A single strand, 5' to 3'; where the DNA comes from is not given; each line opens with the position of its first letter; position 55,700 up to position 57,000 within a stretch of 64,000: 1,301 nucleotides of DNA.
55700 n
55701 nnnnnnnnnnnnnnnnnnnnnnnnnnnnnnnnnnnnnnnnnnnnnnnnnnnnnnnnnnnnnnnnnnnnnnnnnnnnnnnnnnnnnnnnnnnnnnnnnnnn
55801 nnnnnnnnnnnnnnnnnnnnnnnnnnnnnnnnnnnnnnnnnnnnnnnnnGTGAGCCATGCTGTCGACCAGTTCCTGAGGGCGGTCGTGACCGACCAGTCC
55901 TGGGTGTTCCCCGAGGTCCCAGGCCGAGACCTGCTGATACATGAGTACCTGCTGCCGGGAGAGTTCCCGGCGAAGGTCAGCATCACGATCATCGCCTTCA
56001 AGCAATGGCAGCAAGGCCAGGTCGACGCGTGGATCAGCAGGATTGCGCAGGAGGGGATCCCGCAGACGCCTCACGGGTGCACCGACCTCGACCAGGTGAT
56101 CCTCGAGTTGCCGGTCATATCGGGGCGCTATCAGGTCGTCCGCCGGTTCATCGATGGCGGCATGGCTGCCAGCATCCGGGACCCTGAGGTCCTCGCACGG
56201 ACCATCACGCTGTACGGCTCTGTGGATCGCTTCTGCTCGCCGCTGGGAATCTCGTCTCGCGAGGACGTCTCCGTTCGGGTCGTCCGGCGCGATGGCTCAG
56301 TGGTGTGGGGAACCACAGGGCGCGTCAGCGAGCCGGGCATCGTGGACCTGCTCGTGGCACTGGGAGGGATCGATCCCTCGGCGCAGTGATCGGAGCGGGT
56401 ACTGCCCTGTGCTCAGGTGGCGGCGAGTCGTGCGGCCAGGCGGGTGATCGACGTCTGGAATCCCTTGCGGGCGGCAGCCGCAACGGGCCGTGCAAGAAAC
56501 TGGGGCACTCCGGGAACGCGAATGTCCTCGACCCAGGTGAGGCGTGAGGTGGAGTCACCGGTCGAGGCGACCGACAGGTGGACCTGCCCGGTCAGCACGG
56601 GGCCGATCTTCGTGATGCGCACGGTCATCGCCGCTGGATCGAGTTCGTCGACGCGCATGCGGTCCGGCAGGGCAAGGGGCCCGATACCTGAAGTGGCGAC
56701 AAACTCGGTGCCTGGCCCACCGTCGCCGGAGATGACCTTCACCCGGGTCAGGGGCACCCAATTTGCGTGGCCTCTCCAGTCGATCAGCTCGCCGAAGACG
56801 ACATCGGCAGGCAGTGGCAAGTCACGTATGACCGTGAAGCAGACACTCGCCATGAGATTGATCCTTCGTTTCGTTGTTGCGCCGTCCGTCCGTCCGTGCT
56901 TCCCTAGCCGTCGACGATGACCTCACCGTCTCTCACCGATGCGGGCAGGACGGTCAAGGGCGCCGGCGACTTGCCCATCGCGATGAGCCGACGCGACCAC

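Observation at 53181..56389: Heliorhodopsin lies in line behind an intramembrane-type histidine kinase/NarL regulator pair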

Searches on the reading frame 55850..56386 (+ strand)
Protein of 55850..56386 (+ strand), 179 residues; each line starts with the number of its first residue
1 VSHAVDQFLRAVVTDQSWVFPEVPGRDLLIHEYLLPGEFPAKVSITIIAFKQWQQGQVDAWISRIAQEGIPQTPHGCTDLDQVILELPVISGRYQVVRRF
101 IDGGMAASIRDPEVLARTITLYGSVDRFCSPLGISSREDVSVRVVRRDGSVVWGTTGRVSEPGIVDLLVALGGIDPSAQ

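Call 3: search_protein_families(library=pfam, proteins=[window:55850-56386:+], max_evalue=0.01)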
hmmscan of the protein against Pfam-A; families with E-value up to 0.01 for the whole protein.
window:55850-56386:+ (179 aa): 0 families

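Call 21: find_homologous_proteins(query=window:55850-56386:+, max_evalue=0.001)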
Query window:55850-56386:+ (179 aa): 149 proteins with E <= 0.001 among 335 candidates; the best 120 are listed.
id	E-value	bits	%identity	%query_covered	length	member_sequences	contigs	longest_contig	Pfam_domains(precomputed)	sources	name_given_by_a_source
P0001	1.1e-97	343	90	98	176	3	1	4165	-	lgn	-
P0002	7.7e-87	307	84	93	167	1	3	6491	-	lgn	-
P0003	1.9e-86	306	82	93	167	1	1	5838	-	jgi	jgi:hypothetical protein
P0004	3.6e-84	299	83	93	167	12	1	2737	-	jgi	jgi:hypothetical protein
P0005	7.7e-83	294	81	93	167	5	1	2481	-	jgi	jgi:hypothetical protein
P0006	1.7e-79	283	77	93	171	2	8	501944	-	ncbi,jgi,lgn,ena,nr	ncbi:MAG: hypothetical protein IPO93_08075 [Actinobacteria bacterium]|jgi:hypothetical protein|nr:hy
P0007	4.5e-79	282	80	90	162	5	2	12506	-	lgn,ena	-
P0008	1.0e-78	281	83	81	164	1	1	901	-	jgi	jgi:hypothetical protein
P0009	2.2e-78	280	75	91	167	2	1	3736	-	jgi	jgi:hypothetical protein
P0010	1.0e-77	278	79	89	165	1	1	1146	-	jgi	jgi:hypothetical protein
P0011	5.3e-77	275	75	93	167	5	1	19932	-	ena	-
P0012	1.1e-75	271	74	91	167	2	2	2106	-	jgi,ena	-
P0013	6.9e-75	268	73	92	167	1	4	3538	-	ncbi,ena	-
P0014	7.5e-74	265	72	91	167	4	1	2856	-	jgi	jgi:hypothetical protein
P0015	4.0e-73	263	76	88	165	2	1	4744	-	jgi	jgi:hypothetical protein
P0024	8.2e-70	252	69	89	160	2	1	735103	-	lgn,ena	-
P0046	8.9e-61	222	65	87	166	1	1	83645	-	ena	-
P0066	1.9e-51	192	61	87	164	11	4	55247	-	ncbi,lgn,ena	-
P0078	6.0e-31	125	44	89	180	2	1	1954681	-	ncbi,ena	-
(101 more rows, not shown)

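Call 33: predict_structure(alignment_id=A2)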
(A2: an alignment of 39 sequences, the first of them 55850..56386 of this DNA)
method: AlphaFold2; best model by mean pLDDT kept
length: 179 residues; sequences in the alignment: 39
mean_pLDDT: 90.6   pTM: 0.85
mean pLDDT of the five models: 90.6, 90.5, 89.6, 89.0, 87.4
residues with pLDDT >= 90: 138; 70-90: 22; 50-70: 12; < 50: 7
segments of 3 or more residues with pLDDT < 50: 10-13
pLDDT, mean of each block of 10 residues (from residue 1): 50 71 96 97 98 96 98 94 98 89 85 95 97 97 98 97 97 76
secondary structure, 60 per line:
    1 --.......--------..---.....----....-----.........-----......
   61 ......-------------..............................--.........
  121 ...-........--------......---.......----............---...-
elements in order: H3-9 E23-27 E32-35 E41-49 H55-66 E80-91 H92-109 H112-117 E118-123 H125-132 E141-146 E150-156 H161-172
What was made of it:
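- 55850..56389 (+): ORF179 (alternative start 55886): an uncharacterised, Actinomycetota-restricted, Cys-less thioredoxin-fold protein. It is HeR's most consistent neighbour in this clade. The AF2 model has pLDDT 90.6 (call 33).
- On Thioredoxin-like superfamily (for ORF179): AF2 model pLDDT 90.6 (call 33).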

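Call 36: fold_search(model_id=the predicted structure, library=pdb)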
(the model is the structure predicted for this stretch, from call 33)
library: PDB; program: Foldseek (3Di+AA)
matches with E <= 10: 851; with E <= 0.001: 239
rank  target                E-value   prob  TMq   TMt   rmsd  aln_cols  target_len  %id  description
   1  1jfu_B                4.2e-06  1.00  0.50  0.51   6.8       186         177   10  CRYSTAL STRUCTURE OF THE SOLUBLE DOMAIN OF TLPA FROM BRADYRHIZOBIUM JAPONICUM (released 2001-09-19)
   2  4txv_C                4.8e-06  1.00  0.52  0.52   5.1       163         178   11  Crystal structure of the mixed disulfide intermediate between thioredoxin-like TlpAs(C110S) and subunit II of cytochro (released 2014-10-01)
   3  2yp6_A                6.1e-06  1.00  0.52  0.62   4.8       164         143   14  Crystal structure of the pneumoccocal exposed lipoprotein thioredoxin sp_1000 (Etrx2) from Streptococcus pneumoniae st (released 2013-10-30)
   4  4txo_G                6.9e-06  1.00  0.47  0.48   7.0       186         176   12  Crystal structure of the mixed disulfide complex of thioredoxin-like TlpAs(C110S) and copper chaperone ScoIs(C74S) (released 2014-10-01)
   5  4hqz_B                7.9e-06  1.00  0.51  0.61   4.6       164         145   13  Crystal structure of the pneumoccocal exposed lipoprotein thioredoxin sp_1000 (Etrx2) from Streptococcus pneumoniae st (released 2013-12-25)
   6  4txo_A                7.9e-06  1.00  0.48  0.49   7.2       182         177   10  Crystal structure of the mixed disulfide complex of thioredoxin-like TlpAs(C110S) and copper chaperone ScoIs(C74S) (released 2014-10-01)
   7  4txo_E                8.9e-06  1.00  0.52  0.52   6.5       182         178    8  Crystal structure of the mixed disulfide complex of thioredoxin-like TlpAs(C110S) and copper chaperone ScoIs(C74S) (released 2014-10-01)
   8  3me7_A                9.5e-06  1.00  0.57  0.60   4.9       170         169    9  Crystal structure of putative electron transport protein aq_2194 from Aquifex aeolicus VF5 (released 2010-04-14)
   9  1xzo_B                9.5e-06  1.00  0.53  0.55   5.4       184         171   12  Identification of a disulfide switch in BsSco, a member of the Sco family of cytochrome c oxidase assembly proteins (released 2005-03-01)
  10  2h19_A                9.5e-06  1.00  0.47  0.57   5.5       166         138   11  Crystal Structure of ResA Cys77Ala Variant (released 2006-09-19)
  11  4hqz_A                1.0e-05  1.00  0.52  0.63   4.7       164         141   13  Crystal structure of the pneumoccocal exposed lipoprotein thioredoxin sp_1000 (Etrx2) from Streptococcus pneumoniae st (released 2013-12-25)
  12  4txo_C                1.0e-05  1.00  0.45  0.45   5.9       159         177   12  Crystal structure of the mixed disulfide complex of thioredoxin-like TlpAs(C110S) and copper chaperone ScoIs(C74S) (released 2014-10-01)
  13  1su9_B                1.1e-05  1.00  0.46  0.56   5.3       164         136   12  Reduced structure of the soluble domain of ResA (released 2004-05-11)
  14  4hqs                  1.1e-05  1.00  0.52  0.65   4.5       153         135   14  Crystal structure of the pneumoccocal exposed lipoprotein thioredoxin sp_0659 (Etrx1) from Streptococcus pneumoniae stra (released 2013-12-25)
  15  2h1b_A                1.2e-05  1.00  0.46  0.56   5.0       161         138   13  ResA E80Q (released 2006-09-19)
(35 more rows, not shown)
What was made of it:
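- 55850..56389 (+): Foldseek hits TlpA/ResA/Sco/peroxiredoxins at E about 4e-6 and TM about 0.5 (call 36).
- On Thioredoxin-like superfamily (for ORF179): The top hits are TlpA, ResA, Sco, Etrx and peroxiredoxins (probability 1.0, TM about 0.5, call 36).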

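Call 37: find_encoding_contigs(protein=P0078, flank=6000, max_places=2)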
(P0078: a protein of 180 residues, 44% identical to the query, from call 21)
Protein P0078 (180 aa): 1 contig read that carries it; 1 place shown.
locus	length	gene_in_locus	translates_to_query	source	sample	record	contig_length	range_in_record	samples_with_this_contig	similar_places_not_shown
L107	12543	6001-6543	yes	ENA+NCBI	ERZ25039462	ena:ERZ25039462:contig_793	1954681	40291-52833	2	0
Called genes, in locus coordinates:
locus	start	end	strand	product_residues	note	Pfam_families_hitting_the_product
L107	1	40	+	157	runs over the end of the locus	PF16697:Yop-YscD_cpl, PF00498:FHA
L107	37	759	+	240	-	PF00376:MerR, PF13411:MerR_1, PF28507:Rv1828_C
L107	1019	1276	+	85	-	PF02577:BFN_dom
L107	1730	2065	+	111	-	-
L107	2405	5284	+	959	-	PF02347:GDC-P, PF00266:Aminotran_5 (faint), PF02347:GDC-P, PF01212:Beta_elim_lyase (weak), PF21478:GcvP2_C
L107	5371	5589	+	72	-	PF08858:IDEAL (weak)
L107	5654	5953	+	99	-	PF07311:Dodecin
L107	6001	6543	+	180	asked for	-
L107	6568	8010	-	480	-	PF13489:Methyltransf_23, PF13649:Methyltransf_25, PF01209:Ubie_methyltran, PF13489:Methyltransf_23, PF08241:Methyltransf_11, PF08242:Methyltransf_12, PF13649:Methyltransf_25, PF13847:Methyltransf_31, +5 more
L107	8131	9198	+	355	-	PF00195:Chal_sti_synt_N, PF08392:FAE1_CUT1_RppA, PF02797:Chal_sti_synt_C, PF08541:ACP_syn_III_C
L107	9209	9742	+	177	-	PF04140:ICMT, PF04191:PEMT (weak)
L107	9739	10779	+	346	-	PF01494:FAD_binding_3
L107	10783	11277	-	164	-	PF25109:HAD_PNKP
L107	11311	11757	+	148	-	PF14539:DUF4442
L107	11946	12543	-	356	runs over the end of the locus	-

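Call 38: find_encoding_contigs(protein=P0024, flank=6000, max_places=2)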
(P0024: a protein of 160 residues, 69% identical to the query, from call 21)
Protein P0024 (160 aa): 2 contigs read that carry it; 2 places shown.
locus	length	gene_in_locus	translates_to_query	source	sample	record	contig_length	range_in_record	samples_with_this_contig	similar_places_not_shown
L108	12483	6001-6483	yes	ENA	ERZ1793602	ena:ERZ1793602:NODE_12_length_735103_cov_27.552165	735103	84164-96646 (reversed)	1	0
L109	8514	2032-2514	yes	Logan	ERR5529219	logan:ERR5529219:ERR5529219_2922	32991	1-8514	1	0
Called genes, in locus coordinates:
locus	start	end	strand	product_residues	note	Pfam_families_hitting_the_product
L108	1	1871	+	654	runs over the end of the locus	PF00884:Sulfatase, PF16347:SGSH_C (faint)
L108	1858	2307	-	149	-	PF04075:F420H2_quin_red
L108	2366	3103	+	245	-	PF03306:AAL_decarboxy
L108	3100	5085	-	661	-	PF00753:Lactamase_B, PF14863:Alkyl_sulf_dimr, PF14864:Alkyl_sulf_C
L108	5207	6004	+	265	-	PF18761:Heliorhodopsin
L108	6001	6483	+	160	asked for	-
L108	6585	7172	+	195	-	PF06897:DUF1269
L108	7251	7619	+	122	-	PF01022:HTH_5 (weak), PF12840:HTH_20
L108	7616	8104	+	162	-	PF10604:Polyketide_cyc2 (weak), PF08327:AHSA1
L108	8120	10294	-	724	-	PF03176:MMPL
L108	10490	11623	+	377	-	PF07730:HisKA_3, PF02518:HATPase_c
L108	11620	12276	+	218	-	PF00072:Response_reg, PF00196:GerE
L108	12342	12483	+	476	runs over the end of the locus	PF00202:Aminotran_3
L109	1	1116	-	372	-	?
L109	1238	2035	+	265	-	PF18761:Heliorhodopsin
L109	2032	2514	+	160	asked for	-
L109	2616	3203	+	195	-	PF06897:DUF1269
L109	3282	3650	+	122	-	PF01022:HTH_5 (weak), PF12840:HTH_20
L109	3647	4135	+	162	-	PF10604:Polyketide_cyc2 (weak), PF08327:AHSA1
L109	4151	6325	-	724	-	PF03176:MMPL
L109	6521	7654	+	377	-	PF07730:HisKA_3, PF02518:HATPase_c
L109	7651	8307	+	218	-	PF00072:Response_reg, PF00196:GerE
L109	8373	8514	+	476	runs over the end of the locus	PF00202:Aminotran_3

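Call 39: find_encoding_contigs(protein=P0046, flank=10000, max_places=2)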
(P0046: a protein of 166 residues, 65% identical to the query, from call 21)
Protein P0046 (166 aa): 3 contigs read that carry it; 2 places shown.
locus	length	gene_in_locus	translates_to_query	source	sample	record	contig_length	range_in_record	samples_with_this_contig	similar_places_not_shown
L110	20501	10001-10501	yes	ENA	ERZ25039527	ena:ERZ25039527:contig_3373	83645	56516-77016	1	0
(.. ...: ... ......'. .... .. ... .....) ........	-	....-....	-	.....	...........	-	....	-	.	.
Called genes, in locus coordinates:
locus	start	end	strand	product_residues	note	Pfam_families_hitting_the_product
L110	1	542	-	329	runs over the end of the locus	PF00535:Glycos_transf_2, PF10111:Glyco_tranf_2_2, PF13641:Glyco_tranf_2_3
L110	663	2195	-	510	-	PF01943:Polysacc_synt, PF13440:Polysacc_synt_3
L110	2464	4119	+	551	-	PF04464:Glyphos_transf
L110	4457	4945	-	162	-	-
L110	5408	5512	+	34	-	-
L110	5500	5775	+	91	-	PF12588:PSDC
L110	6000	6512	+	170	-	PF02666:PS_Dcarbxylase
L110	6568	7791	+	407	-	-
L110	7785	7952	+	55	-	-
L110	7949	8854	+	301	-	PF22552:TY-Chap3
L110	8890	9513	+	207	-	PF01209:Ubie_methyltran, PF13489:Methyltransf_23, PF01135:PCMT, PF01728:FtsJ (faint), PF13847:Methyltransf_31, PF08241:Methyltransf_11, PF08242:Methyltransf_12, PF13649:Methyltransf_25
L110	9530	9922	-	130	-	-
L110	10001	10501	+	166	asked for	-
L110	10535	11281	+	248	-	PF04402:SIMPL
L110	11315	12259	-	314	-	PF00561:Abhydrolase_1, PF12146:Hydrolase_4, PF12697:Abhydrolase_6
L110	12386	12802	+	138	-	PF00903:Glyoxalase, PF13669:Glyoxalase_4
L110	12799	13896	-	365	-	PF00413:Peptidase_M10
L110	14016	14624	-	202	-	PF06897:DUF1269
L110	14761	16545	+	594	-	PF00501:AMP-binding, PF13193:AMP-binding_C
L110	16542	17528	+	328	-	PF00676:E1_dh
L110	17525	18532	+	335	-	PF02779:Transket_pyr, PF02780:Transketolase_C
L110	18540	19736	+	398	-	PF00364:Biotin_lipoyl, PF02817:E3_binding, PF00198:2-oxoacid_dh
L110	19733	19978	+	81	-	PF00550:PP-binding (weak)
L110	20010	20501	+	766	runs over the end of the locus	PF01326:PPDK_N, PF00391:PEP-utilizers, PF02896:PEP-utilizers_C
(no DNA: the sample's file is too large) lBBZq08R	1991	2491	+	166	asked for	-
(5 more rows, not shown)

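Call 40: find_encoding_contigs(protein=P0066, flank=10000, max_places=3)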
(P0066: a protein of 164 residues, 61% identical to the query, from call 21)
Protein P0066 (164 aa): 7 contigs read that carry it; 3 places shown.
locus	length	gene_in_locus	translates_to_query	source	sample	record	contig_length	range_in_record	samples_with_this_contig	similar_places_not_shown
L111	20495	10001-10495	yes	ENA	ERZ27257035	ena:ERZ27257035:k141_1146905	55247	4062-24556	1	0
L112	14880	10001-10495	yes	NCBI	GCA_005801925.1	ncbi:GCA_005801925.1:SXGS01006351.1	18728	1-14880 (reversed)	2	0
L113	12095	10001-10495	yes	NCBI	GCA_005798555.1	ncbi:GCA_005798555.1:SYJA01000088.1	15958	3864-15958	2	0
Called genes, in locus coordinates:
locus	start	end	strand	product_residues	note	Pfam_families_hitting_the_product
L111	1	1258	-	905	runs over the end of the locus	-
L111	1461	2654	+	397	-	PF00089:Trypsin, PF13365:Trypsin_2, PF00595:PDZ (weak), PF13180:PDZ_2, PF17820:PDZ_6 (weak)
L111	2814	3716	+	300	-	PF09995:MPAB_Lcp_cat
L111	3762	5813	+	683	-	-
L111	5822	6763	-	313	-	PF00294:PfkB, PF08543:Phos_pyr_kin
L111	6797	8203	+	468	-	PF00370:FGGY_N, PF02782:FGGY_C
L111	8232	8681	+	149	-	PF02502:LacAB_rpiB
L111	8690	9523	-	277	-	PF00561:Abhydrolase_1, PF12697:Abhydrolase_6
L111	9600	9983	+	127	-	-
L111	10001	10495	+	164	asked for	-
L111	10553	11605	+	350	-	PF22847:Glyco_hydro_43_rel (faint)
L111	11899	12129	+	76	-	-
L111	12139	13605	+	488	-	PF00149:Metallophos (weak)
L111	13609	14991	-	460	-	PF00890:FAD_binding_2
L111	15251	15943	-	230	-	PF13340:DUF4096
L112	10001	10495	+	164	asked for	-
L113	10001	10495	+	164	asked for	-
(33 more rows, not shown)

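Call 41: find_encoding_contigs(protein=P0011, flank=10000, max_places=2)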
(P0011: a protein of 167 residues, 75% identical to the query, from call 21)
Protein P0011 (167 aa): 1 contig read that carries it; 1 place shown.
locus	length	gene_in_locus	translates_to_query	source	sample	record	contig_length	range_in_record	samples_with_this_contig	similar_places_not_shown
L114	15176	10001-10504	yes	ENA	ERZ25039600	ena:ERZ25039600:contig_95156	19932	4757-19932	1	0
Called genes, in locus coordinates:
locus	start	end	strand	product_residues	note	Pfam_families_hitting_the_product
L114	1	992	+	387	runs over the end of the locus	PF09084:NMT1 (faint)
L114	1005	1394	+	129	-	PF00581:Rhodanese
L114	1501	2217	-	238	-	PF00665:rve (weak), PF13610:DDE_Tnp_IS240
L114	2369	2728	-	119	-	PF02909:TetR_C_1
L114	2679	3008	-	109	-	PF00440:TetR_N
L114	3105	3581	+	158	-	PF19851:DUF6326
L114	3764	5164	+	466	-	PF00479:G6PD_N, PF02781:G6PD_C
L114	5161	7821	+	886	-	PF03200:Glyco_hydro_63 (faint), PF22422:MGH1-like_GH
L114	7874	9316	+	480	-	PF12698:ABC2_membrane_3 (faint)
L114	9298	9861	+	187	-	-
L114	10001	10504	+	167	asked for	-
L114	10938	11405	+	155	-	PF22381:Staph_reg_Sar_Rot (weak), PF12802:MarR_2, PF01047:MarR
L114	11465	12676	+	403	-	PF00108:Thiolase_N, PF00109:ketoacyl-synt (faint), PF02803:Thiolase_C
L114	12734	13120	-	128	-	PF00881:Nitroreductase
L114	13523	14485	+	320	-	PF00890:FAD_binding_2 (weak), PF01266:DAO (faint), PF05834:Lycopene_cycl (faint), PF07992:Pyr_redox_2, PF13738:Pyr_redox_3 (faint)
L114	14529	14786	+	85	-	PF27539:Y2318_C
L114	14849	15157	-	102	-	PF07883:Cupin_2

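Call 53: find_encoding_contigs(protein=P0002, flank=10000, max_places=4)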
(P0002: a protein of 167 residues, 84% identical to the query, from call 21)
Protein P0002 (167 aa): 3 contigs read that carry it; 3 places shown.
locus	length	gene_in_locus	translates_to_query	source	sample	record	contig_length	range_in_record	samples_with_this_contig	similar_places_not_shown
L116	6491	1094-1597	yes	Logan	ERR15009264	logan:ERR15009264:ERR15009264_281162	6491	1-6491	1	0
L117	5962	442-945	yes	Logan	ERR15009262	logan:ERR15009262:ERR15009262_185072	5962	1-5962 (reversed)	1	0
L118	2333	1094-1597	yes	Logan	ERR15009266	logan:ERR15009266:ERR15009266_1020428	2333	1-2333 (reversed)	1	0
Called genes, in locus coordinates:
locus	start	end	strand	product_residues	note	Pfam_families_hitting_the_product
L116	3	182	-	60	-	?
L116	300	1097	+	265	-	PF18761:Heliorhodopsin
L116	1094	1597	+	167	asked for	-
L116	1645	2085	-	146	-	PF10604:Polyketide_cyc2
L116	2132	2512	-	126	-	PF00355:Rieske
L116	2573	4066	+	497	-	PF04244:DPRP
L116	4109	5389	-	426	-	PF03109:ABC1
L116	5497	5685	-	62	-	-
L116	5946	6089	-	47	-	-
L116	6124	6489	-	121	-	?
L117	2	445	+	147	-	?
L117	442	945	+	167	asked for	-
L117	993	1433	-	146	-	PF10604:Polyketide_cyc2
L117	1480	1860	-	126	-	PF00355:Rieske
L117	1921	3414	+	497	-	PF04244:DPRP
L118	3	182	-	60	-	?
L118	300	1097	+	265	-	PF18761:Heliorhodopsin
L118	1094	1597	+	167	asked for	-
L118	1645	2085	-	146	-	PF10604:Polyketide_cyc2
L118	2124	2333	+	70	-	?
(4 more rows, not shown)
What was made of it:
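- Checked: However, 4-nt stop/start overlaps with HeR are seen in L116 and L108 (calls 38, 53).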

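Call 63: search_protein_families(library=ncbifam, proteins=[window:55850-56386:+], max_evalue=0.001)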
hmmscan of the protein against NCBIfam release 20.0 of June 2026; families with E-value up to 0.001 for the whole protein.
window:55850-56386:+ (179 aa): 0 families

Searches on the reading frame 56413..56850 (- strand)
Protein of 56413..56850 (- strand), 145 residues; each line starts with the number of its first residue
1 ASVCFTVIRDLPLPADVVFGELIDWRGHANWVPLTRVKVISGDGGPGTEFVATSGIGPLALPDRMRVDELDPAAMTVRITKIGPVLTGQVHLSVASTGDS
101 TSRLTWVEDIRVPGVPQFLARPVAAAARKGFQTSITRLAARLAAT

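Call 3: search_protein_families(library=pfam, proteins=[window:56413-56850:-], max_evalue=0.01)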
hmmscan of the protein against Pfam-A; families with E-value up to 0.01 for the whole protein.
window:56413-56850:- (145 aa): 1 family
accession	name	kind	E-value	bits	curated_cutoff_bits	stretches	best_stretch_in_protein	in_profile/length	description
PF10604.15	Polyketide_cyc2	-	4.5e-11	43.7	27.4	1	4-142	3-141/142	Polyketide cyclase / dehydrase and lipid transport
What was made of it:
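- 56413..56853 (-): SRPBCC/polyketide-cyclase-like protein, convergent with ORF179. Pfam Polyketide_cyc2 (call 3).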
